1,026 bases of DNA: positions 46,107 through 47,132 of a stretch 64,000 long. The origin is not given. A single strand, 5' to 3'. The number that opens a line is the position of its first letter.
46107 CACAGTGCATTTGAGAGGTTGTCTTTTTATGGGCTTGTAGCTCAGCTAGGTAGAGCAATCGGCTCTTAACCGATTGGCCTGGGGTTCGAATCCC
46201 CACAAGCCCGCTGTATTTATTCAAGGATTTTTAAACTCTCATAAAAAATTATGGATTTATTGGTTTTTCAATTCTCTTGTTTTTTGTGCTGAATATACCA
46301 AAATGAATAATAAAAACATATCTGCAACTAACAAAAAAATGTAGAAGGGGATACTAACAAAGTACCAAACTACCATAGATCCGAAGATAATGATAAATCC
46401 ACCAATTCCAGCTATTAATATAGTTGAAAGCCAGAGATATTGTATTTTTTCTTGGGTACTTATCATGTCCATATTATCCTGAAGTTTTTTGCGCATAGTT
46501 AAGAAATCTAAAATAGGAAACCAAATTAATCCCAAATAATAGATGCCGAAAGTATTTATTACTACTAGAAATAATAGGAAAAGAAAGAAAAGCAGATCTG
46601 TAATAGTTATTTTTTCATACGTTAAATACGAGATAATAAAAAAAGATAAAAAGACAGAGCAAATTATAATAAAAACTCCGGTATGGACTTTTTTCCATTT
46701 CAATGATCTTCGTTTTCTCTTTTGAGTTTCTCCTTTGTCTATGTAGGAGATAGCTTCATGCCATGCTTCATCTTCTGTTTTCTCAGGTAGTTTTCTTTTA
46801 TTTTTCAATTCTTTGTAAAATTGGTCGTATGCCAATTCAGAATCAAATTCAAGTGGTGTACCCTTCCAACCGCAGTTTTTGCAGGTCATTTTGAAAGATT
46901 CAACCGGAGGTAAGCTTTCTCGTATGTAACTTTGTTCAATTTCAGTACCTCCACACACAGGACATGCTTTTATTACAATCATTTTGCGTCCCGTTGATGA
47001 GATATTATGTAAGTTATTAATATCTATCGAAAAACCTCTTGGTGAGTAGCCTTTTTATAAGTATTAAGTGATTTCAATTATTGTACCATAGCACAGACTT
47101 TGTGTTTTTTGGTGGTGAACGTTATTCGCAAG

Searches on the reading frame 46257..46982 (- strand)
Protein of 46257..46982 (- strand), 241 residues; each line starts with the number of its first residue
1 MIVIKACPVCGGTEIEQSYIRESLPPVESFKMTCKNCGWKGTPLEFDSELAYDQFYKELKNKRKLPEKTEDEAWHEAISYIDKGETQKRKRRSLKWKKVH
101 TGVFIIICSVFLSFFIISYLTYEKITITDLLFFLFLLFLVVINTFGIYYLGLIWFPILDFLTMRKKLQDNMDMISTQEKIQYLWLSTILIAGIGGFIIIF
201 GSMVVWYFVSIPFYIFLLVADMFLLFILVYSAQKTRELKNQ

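Call 14: search_protein_families(library=ncbifam, proteins=[window:46257-46982:-], max_evalue=0.001)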
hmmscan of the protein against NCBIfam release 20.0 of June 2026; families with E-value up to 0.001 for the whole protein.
window:46257-46982:- (241 aa): 2 families
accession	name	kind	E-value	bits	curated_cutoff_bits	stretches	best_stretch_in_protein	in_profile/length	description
TIGR03655.1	anti_R_Lar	subfamily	5.4e-05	23.4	39.6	1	5-42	2-39/55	Lar family restriction alleviation protein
NF047912.1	ECs_2282_CxxC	subfamily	0.00019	21.3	37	1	7-43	5-39/60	ECs_2282 family putative zinc-binding protein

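Call 65: search_protein_families(library=pfam, proteins=[window:46257-46982:-], max_evalue=0.001)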
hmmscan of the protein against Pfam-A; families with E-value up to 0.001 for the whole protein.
window:46257-46982:- (241 aa): 0 families
